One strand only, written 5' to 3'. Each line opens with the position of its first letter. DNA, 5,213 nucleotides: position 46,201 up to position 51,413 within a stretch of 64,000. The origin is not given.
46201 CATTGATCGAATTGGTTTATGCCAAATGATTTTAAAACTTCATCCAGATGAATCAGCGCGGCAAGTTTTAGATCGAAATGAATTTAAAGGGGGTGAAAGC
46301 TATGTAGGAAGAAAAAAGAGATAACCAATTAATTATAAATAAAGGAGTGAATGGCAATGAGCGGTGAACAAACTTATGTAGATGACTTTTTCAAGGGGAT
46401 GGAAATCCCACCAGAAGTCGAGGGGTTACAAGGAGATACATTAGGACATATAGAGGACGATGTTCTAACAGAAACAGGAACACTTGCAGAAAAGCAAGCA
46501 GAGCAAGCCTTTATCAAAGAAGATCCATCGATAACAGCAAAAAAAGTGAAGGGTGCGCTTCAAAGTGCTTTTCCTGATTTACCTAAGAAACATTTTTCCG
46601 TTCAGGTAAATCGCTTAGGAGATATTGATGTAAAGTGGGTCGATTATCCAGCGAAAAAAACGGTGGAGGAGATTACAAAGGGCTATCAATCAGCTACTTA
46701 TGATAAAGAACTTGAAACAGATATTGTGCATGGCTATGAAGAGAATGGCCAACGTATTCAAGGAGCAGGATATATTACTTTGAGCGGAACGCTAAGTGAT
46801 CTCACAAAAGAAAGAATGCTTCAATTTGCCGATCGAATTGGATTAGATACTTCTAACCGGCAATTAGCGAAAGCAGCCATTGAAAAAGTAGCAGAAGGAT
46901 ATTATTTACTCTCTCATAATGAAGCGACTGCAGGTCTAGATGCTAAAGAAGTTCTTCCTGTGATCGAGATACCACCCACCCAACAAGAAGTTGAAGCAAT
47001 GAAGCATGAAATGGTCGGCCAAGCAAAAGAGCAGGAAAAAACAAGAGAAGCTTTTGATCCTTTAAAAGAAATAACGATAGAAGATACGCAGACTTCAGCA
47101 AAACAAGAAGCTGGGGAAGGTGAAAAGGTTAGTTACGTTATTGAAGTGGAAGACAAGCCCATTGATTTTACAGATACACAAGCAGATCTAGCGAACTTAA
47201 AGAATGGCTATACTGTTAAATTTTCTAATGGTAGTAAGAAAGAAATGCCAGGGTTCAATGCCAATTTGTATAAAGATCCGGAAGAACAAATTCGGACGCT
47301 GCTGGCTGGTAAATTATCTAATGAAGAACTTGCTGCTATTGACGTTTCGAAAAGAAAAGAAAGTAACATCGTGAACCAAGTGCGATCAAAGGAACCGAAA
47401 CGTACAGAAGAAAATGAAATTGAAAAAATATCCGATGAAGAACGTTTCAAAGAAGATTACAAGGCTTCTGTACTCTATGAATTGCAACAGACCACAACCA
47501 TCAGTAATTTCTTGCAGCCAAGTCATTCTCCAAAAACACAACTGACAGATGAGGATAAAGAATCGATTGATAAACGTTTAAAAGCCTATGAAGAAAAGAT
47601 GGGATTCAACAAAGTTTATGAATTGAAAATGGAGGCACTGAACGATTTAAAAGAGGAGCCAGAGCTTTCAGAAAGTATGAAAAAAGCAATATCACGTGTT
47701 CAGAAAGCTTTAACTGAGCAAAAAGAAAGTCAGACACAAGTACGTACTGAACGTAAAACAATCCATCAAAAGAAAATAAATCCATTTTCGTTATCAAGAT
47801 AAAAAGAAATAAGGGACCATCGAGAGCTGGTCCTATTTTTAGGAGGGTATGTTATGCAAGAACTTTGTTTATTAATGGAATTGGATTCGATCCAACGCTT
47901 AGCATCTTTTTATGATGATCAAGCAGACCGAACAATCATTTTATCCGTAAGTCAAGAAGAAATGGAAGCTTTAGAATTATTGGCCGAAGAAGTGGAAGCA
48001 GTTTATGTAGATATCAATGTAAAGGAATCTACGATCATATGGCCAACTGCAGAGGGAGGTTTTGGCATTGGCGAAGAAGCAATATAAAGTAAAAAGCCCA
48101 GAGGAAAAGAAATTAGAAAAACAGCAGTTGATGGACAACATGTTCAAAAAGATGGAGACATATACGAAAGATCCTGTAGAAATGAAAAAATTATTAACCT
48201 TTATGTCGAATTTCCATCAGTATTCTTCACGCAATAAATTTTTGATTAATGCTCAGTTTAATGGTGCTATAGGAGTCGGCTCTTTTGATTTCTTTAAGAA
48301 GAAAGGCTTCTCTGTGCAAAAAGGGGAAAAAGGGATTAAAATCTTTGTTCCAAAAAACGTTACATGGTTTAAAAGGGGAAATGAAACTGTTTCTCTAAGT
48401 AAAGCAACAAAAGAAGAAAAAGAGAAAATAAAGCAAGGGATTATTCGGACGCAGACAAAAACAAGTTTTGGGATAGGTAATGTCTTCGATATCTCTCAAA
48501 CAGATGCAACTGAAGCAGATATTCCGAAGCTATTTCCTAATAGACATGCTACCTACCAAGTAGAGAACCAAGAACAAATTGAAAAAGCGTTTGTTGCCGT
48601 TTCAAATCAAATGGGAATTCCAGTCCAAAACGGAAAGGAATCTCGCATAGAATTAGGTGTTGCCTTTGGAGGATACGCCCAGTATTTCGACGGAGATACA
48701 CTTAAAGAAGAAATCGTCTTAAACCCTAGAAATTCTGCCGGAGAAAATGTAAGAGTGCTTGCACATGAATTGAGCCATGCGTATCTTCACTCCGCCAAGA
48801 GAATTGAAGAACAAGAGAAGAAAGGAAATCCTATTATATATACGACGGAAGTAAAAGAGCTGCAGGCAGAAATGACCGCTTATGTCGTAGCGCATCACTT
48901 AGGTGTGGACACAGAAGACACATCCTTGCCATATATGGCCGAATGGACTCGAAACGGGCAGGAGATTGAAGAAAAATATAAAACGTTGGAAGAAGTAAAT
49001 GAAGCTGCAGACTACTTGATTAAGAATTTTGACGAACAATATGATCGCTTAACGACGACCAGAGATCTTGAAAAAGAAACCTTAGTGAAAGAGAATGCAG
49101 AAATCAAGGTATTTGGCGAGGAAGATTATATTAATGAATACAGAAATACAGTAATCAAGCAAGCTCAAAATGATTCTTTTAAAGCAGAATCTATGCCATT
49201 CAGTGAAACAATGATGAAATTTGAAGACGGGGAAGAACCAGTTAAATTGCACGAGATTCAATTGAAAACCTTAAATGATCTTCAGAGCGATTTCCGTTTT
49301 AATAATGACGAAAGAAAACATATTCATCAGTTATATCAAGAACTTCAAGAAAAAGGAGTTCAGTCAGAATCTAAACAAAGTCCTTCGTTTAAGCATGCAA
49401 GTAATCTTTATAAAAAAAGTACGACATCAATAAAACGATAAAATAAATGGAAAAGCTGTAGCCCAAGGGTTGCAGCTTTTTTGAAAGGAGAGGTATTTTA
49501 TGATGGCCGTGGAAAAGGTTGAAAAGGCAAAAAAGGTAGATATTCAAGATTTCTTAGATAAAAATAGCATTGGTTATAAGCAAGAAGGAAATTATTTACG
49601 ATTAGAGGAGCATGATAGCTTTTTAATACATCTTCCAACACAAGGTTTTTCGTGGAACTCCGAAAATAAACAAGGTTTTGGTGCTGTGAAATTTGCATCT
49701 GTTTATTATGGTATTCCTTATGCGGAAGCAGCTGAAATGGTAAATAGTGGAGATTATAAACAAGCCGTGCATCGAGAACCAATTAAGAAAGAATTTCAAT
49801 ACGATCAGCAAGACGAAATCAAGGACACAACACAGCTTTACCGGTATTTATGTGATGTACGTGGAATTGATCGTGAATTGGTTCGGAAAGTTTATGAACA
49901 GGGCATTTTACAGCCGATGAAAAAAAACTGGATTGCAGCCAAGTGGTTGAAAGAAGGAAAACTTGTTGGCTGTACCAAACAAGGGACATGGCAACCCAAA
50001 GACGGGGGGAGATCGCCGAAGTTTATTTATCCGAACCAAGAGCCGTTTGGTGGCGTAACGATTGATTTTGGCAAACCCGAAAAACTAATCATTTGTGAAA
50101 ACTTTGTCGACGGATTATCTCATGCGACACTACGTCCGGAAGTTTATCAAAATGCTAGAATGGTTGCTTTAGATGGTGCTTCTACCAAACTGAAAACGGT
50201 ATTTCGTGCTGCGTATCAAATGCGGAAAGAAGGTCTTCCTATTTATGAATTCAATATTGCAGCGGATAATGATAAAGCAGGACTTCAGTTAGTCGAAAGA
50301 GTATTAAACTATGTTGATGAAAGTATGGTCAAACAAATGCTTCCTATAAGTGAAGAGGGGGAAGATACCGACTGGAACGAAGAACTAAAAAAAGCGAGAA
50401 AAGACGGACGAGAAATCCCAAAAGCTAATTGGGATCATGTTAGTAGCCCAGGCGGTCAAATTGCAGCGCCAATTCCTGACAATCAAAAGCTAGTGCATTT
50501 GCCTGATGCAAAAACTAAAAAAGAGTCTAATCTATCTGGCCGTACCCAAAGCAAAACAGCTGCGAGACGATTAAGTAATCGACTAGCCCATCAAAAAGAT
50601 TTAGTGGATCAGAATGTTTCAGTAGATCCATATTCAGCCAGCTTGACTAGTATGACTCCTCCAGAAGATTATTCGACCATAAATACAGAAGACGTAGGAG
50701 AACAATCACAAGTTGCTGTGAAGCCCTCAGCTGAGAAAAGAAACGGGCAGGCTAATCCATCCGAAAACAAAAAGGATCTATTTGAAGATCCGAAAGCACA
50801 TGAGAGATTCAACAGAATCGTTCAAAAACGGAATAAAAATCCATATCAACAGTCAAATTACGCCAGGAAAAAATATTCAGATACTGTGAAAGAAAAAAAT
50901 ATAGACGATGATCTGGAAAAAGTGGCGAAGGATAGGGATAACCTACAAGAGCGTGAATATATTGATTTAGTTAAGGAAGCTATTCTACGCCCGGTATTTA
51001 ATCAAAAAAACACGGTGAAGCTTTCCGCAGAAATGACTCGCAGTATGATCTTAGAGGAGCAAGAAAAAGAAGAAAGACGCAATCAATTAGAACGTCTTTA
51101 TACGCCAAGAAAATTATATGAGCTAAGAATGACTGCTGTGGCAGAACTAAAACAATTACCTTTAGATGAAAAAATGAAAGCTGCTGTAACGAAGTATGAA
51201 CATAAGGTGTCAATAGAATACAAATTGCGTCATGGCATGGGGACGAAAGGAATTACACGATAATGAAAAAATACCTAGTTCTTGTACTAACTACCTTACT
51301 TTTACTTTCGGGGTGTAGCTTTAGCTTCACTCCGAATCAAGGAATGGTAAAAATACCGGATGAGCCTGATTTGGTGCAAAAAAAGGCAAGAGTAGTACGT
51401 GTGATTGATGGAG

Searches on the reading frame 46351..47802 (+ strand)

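Call 51: search_protein_families(library=pfam, proteins=[window:46351-47802:+], max_evalue=0.0001)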
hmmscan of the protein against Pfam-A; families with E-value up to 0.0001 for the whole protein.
window:46351-47802:+ (483 aa): 1 family
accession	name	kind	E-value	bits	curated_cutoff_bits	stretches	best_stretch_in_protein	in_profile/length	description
PF18847.6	LPD29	-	3.3e-08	34.6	27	1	62-144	6-88/93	Large polyvalent protein associated domain 29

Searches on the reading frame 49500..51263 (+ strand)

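Call 51: search_protein_families(library=pfam, proteins=[window:49500-51263:+], max_evalue=0.0001)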
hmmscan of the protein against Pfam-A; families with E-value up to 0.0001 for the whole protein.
window:49500-51263:+ (587 aa): 1 family
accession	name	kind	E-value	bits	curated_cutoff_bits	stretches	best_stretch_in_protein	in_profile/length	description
PF13155.12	Toprim_2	-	2.6e-06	28.1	22.1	1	197-295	1-87/88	Toprim-like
